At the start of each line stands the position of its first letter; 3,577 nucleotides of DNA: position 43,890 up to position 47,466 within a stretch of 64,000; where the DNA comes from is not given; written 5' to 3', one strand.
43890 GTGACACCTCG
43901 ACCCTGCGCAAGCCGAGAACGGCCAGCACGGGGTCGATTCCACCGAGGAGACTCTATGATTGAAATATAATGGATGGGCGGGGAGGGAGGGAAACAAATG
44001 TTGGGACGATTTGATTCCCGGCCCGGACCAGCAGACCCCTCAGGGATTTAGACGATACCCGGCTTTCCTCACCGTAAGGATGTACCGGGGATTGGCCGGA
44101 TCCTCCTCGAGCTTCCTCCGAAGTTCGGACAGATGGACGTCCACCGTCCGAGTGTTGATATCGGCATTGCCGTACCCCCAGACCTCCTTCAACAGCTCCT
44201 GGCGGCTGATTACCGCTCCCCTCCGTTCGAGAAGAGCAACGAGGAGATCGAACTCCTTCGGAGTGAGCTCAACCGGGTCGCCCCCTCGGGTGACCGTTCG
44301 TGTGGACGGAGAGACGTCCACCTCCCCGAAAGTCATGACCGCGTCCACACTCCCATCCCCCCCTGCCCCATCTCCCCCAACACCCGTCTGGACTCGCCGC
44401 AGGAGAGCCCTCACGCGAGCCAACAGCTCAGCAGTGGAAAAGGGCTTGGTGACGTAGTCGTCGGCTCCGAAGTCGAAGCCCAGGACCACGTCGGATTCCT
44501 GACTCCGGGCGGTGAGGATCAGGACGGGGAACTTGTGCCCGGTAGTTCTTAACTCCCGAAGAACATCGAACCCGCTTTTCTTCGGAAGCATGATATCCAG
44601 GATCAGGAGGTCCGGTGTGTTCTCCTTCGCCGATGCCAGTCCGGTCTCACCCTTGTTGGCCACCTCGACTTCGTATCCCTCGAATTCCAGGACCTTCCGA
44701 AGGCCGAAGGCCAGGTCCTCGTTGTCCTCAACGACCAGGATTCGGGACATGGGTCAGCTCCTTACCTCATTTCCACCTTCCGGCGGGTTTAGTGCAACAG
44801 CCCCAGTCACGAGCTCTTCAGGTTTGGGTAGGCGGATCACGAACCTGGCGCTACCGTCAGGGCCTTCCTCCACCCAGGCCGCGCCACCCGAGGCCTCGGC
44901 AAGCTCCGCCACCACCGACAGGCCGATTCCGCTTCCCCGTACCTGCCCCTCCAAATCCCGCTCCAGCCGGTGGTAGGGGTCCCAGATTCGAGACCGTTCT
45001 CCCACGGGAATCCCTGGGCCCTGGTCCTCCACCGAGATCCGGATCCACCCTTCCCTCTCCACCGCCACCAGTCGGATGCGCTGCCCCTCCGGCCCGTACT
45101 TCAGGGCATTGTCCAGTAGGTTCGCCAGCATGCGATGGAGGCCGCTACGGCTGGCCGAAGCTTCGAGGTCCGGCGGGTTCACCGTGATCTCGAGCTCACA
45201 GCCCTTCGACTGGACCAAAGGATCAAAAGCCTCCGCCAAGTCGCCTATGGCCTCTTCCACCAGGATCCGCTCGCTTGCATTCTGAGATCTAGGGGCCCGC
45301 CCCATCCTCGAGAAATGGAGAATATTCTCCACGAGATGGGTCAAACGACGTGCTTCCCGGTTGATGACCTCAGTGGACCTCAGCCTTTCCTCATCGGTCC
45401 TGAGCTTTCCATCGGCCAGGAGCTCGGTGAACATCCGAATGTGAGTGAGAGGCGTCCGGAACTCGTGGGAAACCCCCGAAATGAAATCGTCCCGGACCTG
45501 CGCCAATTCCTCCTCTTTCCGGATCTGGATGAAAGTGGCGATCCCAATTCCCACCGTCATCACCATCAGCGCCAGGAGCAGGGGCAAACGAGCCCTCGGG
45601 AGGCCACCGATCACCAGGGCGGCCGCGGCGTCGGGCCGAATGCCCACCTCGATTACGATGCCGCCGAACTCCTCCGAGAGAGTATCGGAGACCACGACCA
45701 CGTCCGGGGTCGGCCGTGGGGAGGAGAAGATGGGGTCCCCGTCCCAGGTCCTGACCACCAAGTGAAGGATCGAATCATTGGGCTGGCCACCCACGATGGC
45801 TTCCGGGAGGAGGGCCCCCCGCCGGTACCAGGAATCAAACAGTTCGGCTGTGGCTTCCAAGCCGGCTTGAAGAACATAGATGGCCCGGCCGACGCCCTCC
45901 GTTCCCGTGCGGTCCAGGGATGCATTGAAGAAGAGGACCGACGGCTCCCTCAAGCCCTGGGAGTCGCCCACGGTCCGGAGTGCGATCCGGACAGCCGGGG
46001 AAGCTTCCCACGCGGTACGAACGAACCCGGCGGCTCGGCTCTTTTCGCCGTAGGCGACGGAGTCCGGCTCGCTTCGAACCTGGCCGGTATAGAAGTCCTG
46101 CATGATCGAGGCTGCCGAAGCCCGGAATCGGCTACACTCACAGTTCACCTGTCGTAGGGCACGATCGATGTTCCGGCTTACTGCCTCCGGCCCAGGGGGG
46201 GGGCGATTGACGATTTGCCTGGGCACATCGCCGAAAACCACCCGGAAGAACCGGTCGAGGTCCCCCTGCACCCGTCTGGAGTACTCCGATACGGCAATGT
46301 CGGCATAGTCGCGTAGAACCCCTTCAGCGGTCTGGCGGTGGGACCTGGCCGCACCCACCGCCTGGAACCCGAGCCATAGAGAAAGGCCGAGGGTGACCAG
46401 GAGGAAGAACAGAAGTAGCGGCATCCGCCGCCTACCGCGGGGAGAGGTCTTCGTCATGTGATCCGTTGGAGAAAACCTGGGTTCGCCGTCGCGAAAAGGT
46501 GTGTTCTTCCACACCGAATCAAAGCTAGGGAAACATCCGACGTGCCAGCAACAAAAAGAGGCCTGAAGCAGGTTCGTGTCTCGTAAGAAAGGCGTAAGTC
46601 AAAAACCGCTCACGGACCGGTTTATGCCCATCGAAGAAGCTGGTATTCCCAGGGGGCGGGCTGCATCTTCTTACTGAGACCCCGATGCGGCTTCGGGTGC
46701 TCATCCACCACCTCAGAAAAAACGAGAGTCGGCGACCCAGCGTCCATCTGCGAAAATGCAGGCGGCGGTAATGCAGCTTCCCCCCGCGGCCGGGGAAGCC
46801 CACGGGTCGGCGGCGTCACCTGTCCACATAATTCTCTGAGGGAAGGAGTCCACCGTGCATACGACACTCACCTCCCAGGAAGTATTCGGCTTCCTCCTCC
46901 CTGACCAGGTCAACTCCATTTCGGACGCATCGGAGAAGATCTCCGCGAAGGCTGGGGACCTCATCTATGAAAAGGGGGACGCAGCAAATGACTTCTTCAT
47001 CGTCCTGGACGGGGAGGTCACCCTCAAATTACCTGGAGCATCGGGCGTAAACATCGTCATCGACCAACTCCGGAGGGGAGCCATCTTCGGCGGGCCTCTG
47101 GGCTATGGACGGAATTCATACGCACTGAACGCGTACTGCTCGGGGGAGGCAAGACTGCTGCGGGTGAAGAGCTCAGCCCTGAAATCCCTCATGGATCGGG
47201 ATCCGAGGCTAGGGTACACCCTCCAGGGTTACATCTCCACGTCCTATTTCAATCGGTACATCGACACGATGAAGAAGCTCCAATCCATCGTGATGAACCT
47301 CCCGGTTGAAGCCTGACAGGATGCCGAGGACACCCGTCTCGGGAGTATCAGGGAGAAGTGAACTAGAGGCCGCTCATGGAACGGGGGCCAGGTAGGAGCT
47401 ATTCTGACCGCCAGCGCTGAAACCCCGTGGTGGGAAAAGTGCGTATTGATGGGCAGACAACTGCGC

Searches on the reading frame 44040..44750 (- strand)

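Call 47: search_protein_families(library=ncbifam, proteins=[window:44040-44750:-], max_evalue=0.00001)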
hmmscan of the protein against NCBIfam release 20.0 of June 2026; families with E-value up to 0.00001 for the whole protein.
window:44040-44750:- (236 aa): 94 families (the best 25 are shown)
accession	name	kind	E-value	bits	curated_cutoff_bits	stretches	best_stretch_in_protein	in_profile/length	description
NF040689.1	MtrAB_MtrA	equivalog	2.5e-65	219.9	300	1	4-233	1-217/219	MtrAB system response regulator MtrA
NF045944.1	ResRegRpaBCyano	equivalog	3.7e-62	209.7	330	1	5-234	1-227/229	response regulator transcription factor RpaB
NF040534.1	resp_reg_YycF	equivalog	1.2e-61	207.9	340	1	3-234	2-227/231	response regulator YycF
TIGR02154.1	PhoB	equivalog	1.5e-61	207.6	296.2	1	2-234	3-225/226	phosphate regulon transcriptional regulator PhoB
NF041733.1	resp_reg_CseB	equivalog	2.1e-59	200.7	350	1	3-235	2-227/228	two-component system response regulator CseB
TIGR01387.1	cztR_silR_copR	subfamily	3.7e-55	186.9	279.2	1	4-234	1-218/218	heavy metal response regulator transcription factor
NF053854.1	RespRegPhoBBctds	equivalog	4.4e-54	183.2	270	1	4-232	1-222/225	two-component system response regulator PhoB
NF008296.0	PRK11083.1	equivalog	6.4e-53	179.5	273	1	2-235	4-226/228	two-component system response regulator CreB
NF033117.2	vanR_ACDEGLN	exception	4.2e-52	177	350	1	4-234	1-225/226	VanR-ABDEGLN family response regulator transcription factor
NF007005.1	PRK09468.1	equivalog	1.2e-51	175.4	331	1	2-234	4-231/237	osmolarity response regulator transcription factor OmpR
NF008199.0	PRK10955.1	equivalog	3.9e-50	170.9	341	1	1-233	1-227/232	envelope stress response regulator transcription factor CpxR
NF007820.0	PRK10529.1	equivalog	1.1e-49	168.9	325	1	1-234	1-223/225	two-component system response regulator KdpE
NF033120.0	vanR_FM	exception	4.6e-47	160.6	460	1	4-235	6-230/231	vancomycin resistance response regulator transcription factor, VanR-F/VanR-M family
NF007928.2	PRK10643.1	equivalog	7.6e-47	159.7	330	1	3-234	2-216/216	two-component system response regulator PmrA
NF051850.1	RespRegRprY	equivalog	3.4e-46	157.5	370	1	3-234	6-226/234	response regulator transcription factor RprY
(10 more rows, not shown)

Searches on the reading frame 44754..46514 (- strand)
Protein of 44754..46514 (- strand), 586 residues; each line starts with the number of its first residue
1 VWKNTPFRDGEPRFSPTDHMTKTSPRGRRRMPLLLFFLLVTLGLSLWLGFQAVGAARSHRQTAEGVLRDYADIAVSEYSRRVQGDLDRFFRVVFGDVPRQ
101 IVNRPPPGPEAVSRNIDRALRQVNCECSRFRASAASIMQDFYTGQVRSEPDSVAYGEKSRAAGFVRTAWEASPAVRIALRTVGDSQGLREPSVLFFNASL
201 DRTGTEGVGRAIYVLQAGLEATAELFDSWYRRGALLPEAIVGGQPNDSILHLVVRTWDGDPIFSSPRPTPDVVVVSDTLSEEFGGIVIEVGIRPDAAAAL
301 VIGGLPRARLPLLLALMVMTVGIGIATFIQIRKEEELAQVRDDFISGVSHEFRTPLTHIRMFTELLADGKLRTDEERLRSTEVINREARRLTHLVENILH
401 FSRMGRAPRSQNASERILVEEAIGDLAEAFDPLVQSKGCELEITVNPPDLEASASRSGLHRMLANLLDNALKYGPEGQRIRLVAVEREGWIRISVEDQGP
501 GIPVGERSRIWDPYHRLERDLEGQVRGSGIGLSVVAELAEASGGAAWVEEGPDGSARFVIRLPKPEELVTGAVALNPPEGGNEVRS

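Call 47: search_protein_families(library=ncbifam, proteins=[window:44754-46514:-], max_evalue=0.00001)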
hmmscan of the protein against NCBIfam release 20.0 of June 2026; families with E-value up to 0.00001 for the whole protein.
window:44754-46514:- (586 aa): 74 families (the best 25 are shown)
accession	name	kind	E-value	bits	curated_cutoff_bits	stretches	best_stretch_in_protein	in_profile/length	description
NF046044.1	PnpS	equivalog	1.5e-46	159.2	400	1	329-563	158-390/390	two-component system histidine kinase PnpS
TIGR02966.1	phoR_proteo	equivalog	5.6e-42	143.9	334.2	1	327-536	100-307/333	phosphate regulon sensor histidine kinase PhoR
NF033092.0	HK_WalK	equivalog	1e-41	143.3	725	1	325-563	356-593/594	cell wall metabolism sensor histidine kinase WalK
TIGR01386.1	cztS_silS_copS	subfamily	1e-34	120.3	292.55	1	340-563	240-457/457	heavy metal sensor histidine kinase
NF041735.1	hist_kin_RppB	equivalog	5.2e-34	117.8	400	1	342-563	217-438/438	two-component system sensor histidine kinase RppB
NF008312.0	PRK11100.1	equivalog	1.9e-33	116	356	1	342-564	257-474/477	two-component system sensor histidine kinase CreC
NF040691.1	MtrAB_MtrB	equivalog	8.5e-33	114.1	450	1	330-565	260-493/507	MtrAB system histidine kinase MtrB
NF007898.0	PRK10604.1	equivalog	3.4e-31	108.9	478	1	335-567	206-426/433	two-component system sensor histidine kinase RstB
NF047874.1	MASE3_PAS_HK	subfamily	4.7e-31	108.3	560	1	330-566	387-626/655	MASE3 domain-containing sensor histidine kinase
NF006800.0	PRK09303.1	equivalog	2.3e-30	105.8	342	1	338-563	148-376/383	histidine kinase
NF041880.1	EPS_EpsF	equivalog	2.2e-29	102.3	900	1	339-553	272-481/492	response regulator EpsF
NF007007.0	PRK09470.1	equivalog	2.9e-28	99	486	1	335-563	239-458/463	envelope stress sensor histidine kinase CpxA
NF041947.1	LuxQ_Vibrio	equivalog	5.6e-28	97.3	1200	1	333-563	464-695/843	quorum-sensing autoinducer 2 sensor kinase/phosphatase LuxQ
NF033091.0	HK_VanS_ACDEFG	equivalog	1.2e-27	96.8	400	1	333-563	66-293/293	vancomycin resistance histidine kinase VanS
NF045911.1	TCSHisKinNblS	equivalog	4e-27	94.8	1000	1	324-539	370-595/621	two-component system sensor histidine kinase NblS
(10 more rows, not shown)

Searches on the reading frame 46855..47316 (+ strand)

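Call 26: search_protein_families(library=pfam, proteins=[window:46855-47316:+], max_evalue=0.0001)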
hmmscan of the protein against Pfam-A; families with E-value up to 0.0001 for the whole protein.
window:46855-47316:+ (153 aa): 1 family
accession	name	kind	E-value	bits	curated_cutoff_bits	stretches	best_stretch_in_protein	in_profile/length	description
PF00027.35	cNMP_binding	-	5.6e-12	45.9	27.5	1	30-116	3-89/89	Cyclic nucleotide-binding domain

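Call 47: search_protein_families(library=ncbifam, proteins=[window:46855-47316:+], max_evalue=0.00001)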
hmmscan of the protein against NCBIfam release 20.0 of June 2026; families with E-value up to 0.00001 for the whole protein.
window:46855-47316:+ (153 aa): 1 family
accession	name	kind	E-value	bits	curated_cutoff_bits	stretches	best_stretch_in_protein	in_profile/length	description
NF041163.2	encap_f2b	equivalog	1.4e-07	31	400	1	17-128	86-198/450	family 2B encapsulin nanocompartment shell protein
